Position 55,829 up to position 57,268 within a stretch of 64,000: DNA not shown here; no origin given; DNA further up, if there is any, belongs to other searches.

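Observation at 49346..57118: Partner-switching module fused to a partial T2SS-like gene set with no secretin, ATPase or major pseudopilin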

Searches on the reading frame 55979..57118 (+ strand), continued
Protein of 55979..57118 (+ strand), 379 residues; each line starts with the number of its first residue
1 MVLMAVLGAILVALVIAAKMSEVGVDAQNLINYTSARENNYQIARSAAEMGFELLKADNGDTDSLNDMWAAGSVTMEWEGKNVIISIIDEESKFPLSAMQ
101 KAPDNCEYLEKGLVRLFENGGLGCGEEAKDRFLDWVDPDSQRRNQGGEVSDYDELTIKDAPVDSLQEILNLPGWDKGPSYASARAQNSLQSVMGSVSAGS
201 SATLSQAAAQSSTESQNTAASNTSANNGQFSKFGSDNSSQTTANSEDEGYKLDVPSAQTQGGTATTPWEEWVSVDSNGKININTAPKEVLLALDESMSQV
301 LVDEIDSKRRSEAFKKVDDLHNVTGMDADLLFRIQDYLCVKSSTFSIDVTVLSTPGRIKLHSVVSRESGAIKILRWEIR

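Call 66: search_protein_families(library=pfam, proteins=[L009:4552-6711:+, L104:7316-8662:+, L104:8659-9111:+, L104:9108-9998:+, L104:6144-7112:-, L104:5364-6074:-], max_evalue=0.05)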
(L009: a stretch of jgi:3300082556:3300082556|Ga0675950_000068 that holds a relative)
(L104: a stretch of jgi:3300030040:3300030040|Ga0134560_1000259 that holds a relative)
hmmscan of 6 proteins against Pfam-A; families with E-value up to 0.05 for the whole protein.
L009:4552-6711:+ (719 aa): 13 families
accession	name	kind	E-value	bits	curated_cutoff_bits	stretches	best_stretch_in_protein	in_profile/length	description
PF13424.12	TPR_12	-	2.2e-28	98.7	30.1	5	293-365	3-77/77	Tetratricopeptide repeat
PF07719.23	TPR_2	-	1.2e-17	62.9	27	2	293-322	1-30/34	Tetratricopeptide repeat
PF17874.7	TPR_MalT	-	7.8e-12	45.6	45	2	257-487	44-275/336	MalT-like TPR region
PF13181.12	TPR_8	-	1.5e-08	34.6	25.7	0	293-318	1-26/34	Tetratricopeptide repeat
PF00515.34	TPR_1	-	5.5e-08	32.7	27.8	0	174-203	2-31/34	Tetratricopeptide repeat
PF13374.12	TPR_10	-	2.3e-06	27.8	27.5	0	252-279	1-28/42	Tetratricopeptide repeat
PF13428.12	TPR_14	-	3.7e-06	27.5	23.5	0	297-318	5-26/44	Tetratricopeptide repeat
PF13176.12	TPR_7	-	3.1e-05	24.2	27.9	0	299-323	5-29/36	Tetratricopeptide repeat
PF14559.12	TPR_19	-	6.3e-05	23.7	25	0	265-317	3-49/68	Tetratricopeptide repeat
PF13432.12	TPR_16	-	0.00086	20.1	32.7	1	178-240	2-58/65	Tetratricopeptide repeat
PF14938.12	SNAP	-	0.0028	17.6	25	0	183-285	84-187/282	Soluble NSF attachment protein, SNAP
PF00211.25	Guanylate_cyc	-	0.015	15.3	21.9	1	617-676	98-156/183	Adenylate and Guanylate cyclase catalytic domain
PF09976.15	TPR_21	-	0.024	14.8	25.5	0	97-160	119-177/193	Tetratricopeptide repeat-like domain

L104:7316-8662:+ (448 aa): 4 families
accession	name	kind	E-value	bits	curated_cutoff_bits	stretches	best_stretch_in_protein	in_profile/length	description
PF11104.14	PilM_2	-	2.9e-07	30.2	27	1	33-242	60-300/340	Type IV pilus assembly protein PilM;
PF14450.12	FtsA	-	7.7e-07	30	31.8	1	139-244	3-107/127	Cell division protein FtsA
PF12693.12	GspL_C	-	6.7e-06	26.5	29.6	1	292-418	11-131/158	GspL periplasmic domain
PF05137.18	PilN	-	0.048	14.2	22.8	0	392-442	24-75/78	Fimbrial assembly protein (PilN)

L104:8659-9111:+ (150 aa): 1 family
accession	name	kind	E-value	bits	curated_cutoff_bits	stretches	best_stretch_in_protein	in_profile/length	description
PF04612.17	T2SSM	-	0.0001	23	27.8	1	9-143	19-153/160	Type II secretion system (T2SS), protein M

L104:9108-9998:+ (296 aa): 0 families

L104:6144-7112:- (322 aa): 2 families
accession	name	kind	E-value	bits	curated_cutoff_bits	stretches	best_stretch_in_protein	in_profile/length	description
PF17820.7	PDZ_6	-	0.00012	22.1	27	1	266-289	12-35/54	PDZ domain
PF02485.27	Branch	-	0.012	15.6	23.4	1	248-319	66-137/250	Core-2/I-Branching enzyme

L104:5364-6074:- (236 aa): 1 family
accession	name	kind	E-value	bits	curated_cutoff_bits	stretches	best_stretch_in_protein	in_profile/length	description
PF19789.6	DUF6273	-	7e-24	85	23.5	1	76-231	6-171/172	Domain of unknown function (DUF6273)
